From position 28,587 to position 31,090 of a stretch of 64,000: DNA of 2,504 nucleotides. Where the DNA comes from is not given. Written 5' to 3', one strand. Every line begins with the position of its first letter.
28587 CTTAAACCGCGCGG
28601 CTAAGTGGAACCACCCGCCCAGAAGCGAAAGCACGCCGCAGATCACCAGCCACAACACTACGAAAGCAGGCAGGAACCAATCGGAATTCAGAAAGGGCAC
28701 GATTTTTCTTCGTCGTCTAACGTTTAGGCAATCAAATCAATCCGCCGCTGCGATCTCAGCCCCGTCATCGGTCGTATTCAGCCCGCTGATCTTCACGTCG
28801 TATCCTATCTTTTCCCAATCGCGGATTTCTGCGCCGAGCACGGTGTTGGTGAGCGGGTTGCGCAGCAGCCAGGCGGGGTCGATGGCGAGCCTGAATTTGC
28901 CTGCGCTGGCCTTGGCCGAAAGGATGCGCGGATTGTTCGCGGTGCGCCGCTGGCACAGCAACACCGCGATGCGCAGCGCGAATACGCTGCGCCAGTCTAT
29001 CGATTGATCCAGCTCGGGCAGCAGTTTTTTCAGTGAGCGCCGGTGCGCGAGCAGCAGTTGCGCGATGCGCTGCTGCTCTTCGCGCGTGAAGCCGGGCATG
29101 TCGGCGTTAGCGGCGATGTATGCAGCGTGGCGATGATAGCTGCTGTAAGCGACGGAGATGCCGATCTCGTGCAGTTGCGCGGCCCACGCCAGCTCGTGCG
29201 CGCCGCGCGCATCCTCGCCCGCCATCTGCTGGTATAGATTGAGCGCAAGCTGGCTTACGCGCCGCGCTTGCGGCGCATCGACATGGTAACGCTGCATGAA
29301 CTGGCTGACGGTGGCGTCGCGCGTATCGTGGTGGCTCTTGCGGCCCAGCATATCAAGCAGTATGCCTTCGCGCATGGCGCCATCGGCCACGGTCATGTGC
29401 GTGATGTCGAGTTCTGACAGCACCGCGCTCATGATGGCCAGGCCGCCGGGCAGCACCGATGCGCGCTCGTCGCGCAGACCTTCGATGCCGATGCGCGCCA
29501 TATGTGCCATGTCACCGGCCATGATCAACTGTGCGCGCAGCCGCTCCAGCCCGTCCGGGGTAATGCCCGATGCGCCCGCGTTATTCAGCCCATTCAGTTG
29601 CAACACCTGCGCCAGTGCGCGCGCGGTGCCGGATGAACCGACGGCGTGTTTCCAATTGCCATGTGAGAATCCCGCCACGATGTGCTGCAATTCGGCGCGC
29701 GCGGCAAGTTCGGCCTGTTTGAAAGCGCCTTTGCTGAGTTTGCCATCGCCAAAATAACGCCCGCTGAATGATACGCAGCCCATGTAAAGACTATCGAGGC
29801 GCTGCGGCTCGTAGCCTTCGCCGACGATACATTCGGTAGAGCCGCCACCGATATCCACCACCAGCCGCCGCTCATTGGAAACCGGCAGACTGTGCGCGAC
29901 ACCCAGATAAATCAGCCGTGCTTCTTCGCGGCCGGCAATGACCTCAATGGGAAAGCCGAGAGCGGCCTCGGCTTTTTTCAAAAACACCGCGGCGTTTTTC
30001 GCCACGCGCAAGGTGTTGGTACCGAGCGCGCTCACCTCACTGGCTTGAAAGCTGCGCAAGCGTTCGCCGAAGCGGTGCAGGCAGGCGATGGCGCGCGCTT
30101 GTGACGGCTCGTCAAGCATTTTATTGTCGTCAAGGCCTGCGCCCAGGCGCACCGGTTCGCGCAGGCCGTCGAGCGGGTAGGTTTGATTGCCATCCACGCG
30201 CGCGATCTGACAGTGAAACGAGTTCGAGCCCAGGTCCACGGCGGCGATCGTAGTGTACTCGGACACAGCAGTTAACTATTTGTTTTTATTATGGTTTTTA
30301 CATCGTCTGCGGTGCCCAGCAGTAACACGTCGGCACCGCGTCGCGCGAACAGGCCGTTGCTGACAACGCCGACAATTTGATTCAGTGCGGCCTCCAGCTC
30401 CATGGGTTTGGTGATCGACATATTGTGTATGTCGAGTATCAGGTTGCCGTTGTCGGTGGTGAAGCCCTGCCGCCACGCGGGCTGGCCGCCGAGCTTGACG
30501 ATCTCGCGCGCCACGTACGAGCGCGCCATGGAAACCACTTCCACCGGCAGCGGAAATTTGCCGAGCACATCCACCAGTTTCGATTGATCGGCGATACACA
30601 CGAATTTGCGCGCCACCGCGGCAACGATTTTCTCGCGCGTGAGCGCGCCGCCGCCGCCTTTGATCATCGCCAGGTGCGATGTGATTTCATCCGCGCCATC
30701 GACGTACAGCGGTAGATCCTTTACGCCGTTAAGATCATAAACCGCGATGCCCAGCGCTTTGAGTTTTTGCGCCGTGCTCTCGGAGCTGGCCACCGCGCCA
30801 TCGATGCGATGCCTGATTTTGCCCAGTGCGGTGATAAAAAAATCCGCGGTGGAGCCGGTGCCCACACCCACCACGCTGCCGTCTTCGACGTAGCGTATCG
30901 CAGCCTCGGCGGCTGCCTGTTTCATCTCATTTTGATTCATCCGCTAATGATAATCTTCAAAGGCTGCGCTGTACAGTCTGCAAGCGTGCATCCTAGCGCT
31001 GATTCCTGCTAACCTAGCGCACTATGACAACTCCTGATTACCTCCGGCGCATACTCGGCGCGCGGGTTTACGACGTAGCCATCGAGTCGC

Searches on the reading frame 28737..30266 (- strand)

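Call 12: search_protein_families(library=pfam, proteins=[window:28737-30266:-])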
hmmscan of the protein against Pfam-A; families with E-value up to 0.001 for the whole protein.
window:28737-30266:- (509 aa): 2 families
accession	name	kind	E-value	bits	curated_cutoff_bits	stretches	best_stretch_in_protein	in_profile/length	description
PF02541.22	Ppx-GppA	-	9.6e-73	245.5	27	1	21-309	2-284/285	Ppx/GppA phosphatase family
PF21447.3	Ppx-GppA_III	-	2.3e-40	138.8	27.3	1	316-480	2-176/177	Ppx/GppA phosphatase, domain III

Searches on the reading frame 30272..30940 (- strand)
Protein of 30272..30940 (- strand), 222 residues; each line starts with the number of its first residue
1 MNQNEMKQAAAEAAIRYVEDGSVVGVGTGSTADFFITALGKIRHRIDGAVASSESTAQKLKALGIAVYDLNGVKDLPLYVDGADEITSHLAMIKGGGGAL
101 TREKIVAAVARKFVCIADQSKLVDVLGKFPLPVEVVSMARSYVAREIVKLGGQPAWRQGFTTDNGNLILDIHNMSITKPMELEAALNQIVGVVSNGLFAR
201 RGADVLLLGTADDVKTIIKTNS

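Call 12: search_protein_families(library=pfam, proteins=[window:30272-30940:-])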
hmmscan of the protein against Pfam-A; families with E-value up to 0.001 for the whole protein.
window:30272-30940:- (222 aa): 2 families
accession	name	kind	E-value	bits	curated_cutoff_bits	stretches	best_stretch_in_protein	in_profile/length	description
PF06026.20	Rib_5-P_isom_A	-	6.1e-60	202.2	26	1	49-212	2-172/173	Ribose 5-phosphate isomerase A (phosphoriboisomerase A)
PF00455.28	DeoRC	-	3.1e-05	24.4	31.8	1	3-43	2-42/160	DeoR C terminal sensor domain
